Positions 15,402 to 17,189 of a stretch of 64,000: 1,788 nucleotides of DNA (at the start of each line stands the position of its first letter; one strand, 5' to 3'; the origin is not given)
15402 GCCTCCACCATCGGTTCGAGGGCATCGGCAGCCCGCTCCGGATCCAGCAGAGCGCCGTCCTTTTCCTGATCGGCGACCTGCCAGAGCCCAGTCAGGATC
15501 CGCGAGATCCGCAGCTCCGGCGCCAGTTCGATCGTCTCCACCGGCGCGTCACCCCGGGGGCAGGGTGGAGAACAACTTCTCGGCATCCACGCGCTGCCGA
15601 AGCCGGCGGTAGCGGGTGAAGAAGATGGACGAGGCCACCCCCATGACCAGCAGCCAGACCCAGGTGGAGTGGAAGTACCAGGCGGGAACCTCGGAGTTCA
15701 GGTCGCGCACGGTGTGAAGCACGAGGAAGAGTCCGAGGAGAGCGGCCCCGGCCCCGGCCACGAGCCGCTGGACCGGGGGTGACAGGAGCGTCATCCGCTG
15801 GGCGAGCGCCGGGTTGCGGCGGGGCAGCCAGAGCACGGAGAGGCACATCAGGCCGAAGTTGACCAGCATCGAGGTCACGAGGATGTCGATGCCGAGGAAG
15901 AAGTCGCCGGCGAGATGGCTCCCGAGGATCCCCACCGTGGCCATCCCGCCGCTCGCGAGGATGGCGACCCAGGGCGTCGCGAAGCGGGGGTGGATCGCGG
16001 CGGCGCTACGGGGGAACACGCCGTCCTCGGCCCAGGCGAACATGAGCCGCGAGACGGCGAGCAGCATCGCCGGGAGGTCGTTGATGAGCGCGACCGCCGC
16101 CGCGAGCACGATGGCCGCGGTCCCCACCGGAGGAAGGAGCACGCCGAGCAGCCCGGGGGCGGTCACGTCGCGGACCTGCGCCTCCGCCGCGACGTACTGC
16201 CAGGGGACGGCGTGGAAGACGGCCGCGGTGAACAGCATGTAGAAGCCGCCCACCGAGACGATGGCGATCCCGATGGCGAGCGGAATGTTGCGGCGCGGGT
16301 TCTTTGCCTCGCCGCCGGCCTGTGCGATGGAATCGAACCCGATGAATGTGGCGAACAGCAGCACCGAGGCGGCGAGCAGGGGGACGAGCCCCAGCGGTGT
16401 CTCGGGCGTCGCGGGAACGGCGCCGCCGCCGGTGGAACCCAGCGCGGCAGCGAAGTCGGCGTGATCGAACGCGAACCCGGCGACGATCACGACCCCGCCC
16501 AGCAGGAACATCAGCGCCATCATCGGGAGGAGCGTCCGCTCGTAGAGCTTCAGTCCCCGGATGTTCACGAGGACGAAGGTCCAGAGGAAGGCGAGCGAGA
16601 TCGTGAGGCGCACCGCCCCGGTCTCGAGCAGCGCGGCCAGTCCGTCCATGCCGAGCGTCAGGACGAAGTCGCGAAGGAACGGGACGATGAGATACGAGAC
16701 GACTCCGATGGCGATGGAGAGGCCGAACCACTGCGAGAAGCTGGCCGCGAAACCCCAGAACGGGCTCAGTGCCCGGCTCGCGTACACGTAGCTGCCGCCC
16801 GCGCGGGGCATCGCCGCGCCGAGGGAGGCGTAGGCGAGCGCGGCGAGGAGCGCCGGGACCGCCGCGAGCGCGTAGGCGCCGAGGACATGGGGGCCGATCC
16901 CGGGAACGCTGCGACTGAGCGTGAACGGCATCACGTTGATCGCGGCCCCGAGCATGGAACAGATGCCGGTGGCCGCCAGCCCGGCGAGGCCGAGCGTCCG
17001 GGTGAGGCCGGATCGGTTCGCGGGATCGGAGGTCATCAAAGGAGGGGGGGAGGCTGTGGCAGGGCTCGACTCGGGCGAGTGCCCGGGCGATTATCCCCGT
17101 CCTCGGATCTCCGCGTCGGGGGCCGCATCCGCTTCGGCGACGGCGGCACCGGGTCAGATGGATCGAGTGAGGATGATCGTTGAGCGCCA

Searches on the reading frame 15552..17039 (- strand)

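Call 94: search_protein_families(library=ncbifam, proteins=[window:15552-17039:-], max_evalue=0.00001)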
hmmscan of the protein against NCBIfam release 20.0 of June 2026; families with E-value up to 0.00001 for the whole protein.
window:15552-17039:- (496 aa): 19 families
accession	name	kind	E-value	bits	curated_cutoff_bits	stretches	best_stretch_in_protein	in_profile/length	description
TIGR00909.1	2A0306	subfamily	1.7e-50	172.2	556.8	1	12-428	1-393/429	amino acid transporter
TIGR00906.1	2A0303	subfamily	1.4e-27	96.3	681.7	1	4-416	21-436/602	cationic amino acid transport permease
NF053761.1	BrChAATpBcaP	equivalog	3.6e-25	88.9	690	1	7-442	15-428/460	branched-chain amino acid transporter BcaP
TIGR00905.1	2A0302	subfamily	5e-21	75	409.05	1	13-409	6-385/473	basic amino acid/polyamine antiporter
TIGR00911.1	2A0308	subfamily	9.5e-19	67.2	701.8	1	12-414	44-425/505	L-type amino acid transporter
NF007929.0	PRK10644.1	equivalog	2.9e-15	55.9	574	1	27-374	21-341/445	arginine/agmatine antiporter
TIGR01773.1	GABAperm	equivalog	1.5e-12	47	678.1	1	26-377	24-355/452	GABA permease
NF007754.0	PRK10435.1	equivalog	1.5e-11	44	585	1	16-348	7-312/443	cadaverine/lysine antiporter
TIGR00908.1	2A0305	equivalog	1.3e-10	40.7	381.75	1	64-416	54-381/442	ethanolamine permease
NF008466.1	PRK11357.1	equivalog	3e-10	39.6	800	1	12-408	6-379/446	fructoselysine/psicoselysine transporter FrlA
NF008016.0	PRK10746.1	equivalog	2.8e-08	33.2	799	1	29-360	21-336/461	amino acid permease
NF047867.1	AA_transp_ThrP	exception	3.4e-08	32.9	850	1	29-349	21-326/461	bifunctional threonine/serine APC transporter ThrP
NF007876.0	PRK10580.1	equivalog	2e-07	30.3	736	1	30-469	21-444/457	proline-specific permease ProY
TIGR00913.1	2A0310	subfamily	1.3e-06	27.5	578.7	1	49-373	34-356/480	amino acid permease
NF007594.0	PRK10238.1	equivalog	1.8e-06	27.1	848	1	30-469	24-442/456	aromatic amino acid transporter AroP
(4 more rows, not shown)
